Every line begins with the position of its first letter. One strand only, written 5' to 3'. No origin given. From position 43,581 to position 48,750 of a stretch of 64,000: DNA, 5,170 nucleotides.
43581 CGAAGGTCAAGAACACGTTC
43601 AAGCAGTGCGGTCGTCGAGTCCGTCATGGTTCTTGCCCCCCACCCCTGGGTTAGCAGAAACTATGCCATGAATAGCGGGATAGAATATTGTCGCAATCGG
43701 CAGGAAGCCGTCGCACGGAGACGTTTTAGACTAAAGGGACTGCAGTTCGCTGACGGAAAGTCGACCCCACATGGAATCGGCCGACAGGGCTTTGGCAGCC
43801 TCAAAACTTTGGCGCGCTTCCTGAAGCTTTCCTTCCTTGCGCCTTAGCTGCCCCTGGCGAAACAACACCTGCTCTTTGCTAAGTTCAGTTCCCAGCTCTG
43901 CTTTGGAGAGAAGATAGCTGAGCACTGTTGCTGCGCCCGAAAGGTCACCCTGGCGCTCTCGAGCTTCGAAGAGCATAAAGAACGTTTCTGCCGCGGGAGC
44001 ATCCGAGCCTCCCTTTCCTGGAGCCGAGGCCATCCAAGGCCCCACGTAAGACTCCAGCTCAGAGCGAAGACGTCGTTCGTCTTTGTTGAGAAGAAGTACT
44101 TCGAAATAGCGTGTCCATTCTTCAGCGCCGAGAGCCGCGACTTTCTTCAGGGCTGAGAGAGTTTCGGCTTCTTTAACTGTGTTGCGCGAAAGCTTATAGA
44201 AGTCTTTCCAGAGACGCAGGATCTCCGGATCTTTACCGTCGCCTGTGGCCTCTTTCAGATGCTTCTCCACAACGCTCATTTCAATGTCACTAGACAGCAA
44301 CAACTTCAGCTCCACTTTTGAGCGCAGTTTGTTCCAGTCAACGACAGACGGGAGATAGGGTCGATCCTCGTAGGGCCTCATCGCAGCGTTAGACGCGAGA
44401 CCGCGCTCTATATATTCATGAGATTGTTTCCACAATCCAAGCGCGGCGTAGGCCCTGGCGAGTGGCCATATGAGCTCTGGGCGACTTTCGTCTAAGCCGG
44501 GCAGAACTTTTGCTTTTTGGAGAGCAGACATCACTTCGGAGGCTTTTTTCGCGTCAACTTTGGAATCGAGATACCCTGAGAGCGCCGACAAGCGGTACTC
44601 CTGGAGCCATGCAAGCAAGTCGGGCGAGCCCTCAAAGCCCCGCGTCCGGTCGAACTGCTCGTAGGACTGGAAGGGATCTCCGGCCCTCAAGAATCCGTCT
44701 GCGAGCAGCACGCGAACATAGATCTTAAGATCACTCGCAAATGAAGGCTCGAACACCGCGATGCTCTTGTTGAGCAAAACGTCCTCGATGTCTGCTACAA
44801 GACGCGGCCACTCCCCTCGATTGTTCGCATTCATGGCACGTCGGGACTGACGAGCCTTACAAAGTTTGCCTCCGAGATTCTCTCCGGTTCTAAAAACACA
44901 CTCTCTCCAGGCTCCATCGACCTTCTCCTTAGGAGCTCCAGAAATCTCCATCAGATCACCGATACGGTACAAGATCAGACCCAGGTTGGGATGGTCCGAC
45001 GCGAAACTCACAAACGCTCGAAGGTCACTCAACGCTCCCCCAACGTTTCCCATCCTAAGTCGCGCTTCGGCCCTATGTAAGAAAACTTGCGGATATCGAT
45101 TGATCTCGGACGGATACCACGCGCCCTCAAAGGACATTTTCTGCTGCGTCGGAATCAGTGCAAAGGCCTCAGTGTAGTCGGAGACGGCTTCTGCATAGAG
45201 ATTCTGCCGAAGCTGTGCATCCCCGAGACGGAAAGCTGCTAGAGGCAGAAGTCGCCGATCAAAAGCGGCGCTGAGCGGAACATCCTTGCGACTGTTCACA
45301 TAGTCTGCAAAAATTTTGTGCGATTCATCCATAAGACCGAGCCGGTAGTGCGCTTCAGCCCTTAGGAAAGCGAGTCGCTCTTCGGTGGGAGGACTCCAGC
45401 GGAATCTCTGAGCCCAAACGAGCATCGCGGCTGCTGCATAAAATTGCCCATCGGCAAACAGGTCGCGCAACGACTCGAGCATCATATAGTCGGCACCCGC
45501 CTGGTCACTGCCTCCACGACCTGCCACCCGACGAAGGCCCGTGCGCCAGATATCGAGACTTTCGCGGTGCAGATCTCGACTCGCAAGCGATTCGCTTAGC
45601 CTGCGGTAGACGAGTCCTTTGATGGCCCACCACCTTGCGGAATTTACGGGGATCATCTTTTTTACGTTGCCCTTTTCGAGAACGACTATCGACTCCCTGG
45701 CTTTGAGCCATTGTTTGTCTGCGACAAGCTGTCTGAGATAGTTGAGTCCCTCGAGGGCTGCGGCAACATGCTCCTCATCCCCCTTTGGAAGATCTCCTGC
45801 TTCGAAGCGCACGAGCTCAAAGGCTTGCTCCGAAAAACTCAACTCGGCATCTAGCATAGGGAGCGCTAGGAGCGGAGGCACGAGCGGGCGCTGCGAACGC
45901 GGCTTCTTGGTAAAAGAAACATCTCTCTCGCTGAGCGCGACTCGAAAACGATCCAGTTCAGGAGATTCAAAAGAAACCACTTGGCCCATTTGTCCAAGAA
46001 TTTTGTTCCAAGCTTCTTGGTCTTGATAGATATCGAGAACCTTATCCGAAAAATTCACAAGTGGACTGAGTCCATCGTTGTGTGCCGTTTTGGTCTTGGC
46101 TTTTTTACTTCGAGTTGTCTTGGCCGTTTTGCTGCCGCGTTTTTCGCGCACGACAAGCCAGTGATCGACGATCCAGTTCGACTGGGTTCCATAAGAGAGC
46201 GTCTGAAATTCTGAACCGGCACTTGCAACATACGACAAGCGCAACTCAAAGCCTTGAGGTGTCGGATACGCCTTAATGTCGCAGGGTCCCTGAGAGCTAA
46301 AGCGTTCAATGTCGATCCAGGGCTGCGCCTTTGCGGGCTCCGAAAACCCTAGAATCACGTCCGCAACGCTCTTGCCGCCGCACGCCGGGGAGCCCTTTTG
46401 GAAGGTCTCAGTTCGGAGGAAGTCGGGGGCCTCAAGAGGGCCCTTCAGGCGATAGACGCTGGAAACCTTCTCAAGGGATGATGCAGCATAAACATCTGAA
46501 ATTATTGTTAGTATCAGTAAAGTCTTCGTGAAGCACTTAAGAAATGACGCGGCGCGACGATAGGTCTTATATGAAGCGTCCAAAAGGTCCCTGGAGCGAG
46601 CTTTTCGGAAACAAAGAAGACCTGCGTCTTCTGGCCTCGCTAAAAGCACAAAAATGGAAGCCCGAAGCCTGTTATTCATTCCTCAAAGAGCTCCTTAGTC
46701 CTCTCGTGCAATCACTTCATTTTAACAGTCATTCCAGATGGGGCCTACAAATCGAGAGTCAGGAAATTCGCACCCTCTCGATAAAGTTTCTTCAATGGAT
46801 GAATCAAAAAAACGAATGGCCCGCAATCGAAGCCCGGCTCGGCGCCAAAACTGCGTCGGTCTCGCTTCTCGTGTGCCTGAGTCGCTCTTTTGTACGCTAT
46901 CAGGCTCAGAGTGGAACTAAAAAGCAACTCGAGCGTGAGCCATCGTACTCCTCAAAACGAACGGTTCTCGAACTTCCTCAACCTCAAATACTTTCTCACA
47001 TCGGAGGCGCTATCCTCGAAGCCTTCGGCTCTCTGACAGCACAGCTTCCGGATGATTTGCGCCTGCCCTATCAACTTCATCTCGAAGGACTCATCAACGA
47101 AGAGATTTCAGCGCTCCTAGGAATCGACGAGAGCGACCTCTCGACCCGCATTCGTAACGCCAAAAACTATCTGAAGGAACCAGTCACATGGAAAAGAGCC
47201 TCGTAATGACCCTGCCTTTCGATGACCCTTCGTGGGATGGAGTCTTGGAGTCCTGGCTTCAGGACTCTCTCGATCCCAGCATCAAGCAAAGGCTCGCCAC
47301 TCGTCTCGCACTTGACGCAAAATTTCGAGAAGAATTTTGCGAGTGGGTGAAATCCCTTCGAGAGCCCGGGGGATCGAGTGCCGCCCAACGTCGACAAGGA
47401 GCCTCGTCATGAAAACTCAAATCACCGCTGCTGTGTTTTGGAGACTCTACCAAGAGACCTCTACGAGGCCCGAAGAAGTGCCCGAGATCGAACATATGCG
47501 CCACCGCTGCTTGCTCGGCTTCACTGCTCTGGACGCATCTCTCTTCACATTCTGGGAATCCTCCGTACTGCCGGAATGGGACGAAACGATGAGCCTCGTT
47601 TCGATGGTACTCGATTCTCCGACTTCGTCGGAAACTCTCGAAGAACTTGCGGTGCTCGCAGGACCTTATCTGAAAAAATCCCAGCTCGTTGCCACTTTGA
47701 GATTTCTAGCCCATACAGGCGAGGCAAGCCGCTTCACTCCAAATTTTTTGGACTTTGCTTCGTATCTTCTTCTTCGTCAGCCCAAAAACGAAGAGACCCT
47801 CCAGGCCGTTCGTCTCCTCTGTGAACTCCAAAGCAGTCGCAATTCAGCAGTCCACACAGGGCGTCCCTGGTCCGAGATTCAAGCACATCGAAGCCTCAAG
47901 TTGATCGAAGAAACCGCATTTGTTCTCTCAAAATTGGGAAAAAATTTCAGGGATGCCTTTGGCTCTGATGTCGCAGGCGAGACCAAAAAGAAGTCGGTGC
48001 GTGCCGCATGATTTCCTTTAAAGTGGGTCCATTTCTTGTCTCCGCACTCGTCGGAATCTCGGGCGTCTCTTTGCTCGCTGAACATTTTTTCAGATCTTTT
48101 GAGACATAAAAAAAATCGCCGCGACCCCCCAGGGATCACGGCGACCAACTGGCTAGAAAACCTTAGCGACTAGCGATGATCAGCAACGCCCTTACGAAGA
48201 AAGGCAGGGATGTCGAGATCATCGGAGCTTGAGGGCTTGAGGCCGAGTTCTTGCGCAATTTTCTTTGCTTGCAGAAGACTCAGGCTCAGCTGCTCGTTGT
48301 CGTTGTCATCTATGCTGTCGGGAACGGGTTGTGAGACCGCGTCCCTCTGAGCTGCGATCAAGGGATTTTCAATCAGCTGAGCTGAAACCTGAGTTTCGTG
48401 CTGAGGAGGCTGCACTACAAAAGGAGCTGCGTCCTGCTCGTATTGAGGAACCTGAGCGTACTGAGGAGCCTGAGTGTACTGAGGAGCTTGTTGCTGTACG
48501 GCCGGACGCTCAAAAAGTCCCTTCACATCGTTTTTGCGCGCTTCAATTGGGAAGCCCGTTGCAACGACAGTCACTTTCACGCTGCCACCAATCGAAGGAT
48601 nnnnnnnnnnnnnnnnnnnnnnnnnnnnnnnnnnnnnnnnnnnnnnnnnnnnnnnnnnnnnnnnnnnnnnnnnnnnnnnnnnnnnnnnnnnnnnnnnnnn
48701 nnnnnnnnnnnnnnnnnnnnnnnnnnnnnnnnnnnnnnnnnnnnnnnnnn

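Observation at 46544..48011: ECF-like sigma factor, zinc-less anti-sigma look-alike and unknown protein as a tightly coupled trio between the flagellar TPR gene and ftsZ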

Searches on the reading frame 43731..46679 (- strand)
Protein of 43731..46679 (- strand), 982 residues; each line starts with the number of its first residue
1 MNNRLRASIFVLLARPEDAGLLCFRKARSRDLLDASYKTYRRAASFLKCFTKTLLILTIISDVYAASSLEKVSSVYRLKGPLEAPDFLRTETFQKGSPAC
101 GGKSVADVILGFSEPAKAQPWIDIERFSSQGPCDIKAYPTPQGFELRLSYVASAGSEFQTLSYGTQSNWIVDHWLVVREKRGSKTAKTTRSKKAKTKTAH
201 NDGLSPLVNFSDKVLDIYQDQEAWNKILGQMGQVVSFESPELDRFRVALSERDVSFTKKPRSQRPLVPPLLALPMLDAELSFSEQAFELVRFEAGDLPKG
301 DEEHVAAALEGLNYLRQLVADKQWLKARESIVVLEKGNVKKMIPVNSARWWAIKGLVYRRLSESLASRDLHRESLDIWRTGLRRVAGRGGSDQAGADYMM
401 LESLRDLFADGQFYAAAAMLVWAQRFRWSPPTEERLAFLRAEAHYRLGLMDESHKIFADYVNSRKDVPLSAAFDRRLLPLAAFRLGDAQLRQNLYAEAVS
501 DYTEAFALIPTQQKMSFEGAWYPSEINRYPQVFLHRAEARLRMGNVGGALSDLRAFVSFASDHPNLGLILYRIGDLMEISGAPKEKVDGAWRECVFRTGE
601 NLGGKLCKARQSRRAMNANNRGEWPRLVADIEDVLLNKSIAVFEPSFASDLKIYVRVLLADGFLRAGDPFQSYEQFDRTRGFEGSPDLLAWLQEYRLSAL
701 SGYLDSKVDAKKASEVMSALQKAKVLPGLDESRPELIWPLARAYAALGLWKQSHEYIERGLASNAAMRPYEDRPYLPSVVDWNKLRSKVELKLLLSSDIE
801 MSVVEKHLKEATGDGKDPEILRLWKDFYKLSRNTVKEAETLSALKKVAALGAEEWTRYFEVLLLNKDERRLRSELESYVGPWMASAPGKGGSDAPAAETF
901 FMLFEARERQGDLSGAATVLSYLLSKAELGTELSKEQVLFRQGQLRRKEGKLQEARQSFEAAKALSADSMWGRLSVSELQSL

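Call 75: search_protein_families(library=pfam, proteins=[window:43731-46679:-], max_evalue=0.01)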
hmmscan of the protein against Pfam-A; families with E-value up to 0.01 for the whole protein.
window:43731-46679:- (982 aa): 6 families
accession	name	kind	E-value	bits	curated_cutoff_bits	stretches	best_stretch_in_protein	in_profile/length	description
PF07719.23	TPR_2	-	1.3e-08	34.8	27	1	480-511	2-33/34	Tetratricopeptide repeat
PF13424.12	TPR_12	-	3.9e-05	24.2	30.1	0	481-508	47-74/77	Tetratricopeptide repeat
PF13432.12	TPR_16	-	0.00021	22.1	32.7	0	902-968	2-63/65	Tetratricopeptide repeat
PF13181.12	TPR_8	-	0.00033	21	25.7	0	937-967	2-32/34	Tetratricopeptide repeat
PF00515.34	TPR_1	-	0.00056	20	27.8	0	483-511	5-33/34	Tetratricopeptide repeat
PF13174.12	TPR_6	-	0.0093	17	26.3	0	937-963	1-27/33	Tetratricopeptide repeat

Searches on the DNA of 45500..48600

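Call 74: search_rna_families(source=window, start=45500, end=48600, threshold=evalue, max_evalue=1)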
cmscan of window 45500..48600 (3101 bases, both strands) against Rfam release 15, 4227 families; matches with E-value up to 1: 1.
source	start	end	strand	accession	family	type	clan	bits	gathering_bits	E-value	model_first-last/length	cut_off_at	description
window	48108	48172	-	RF02871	ncS54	Gene; sRNA;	-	20.1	43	0.26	1-79/79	no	Burkholderia sRNA 54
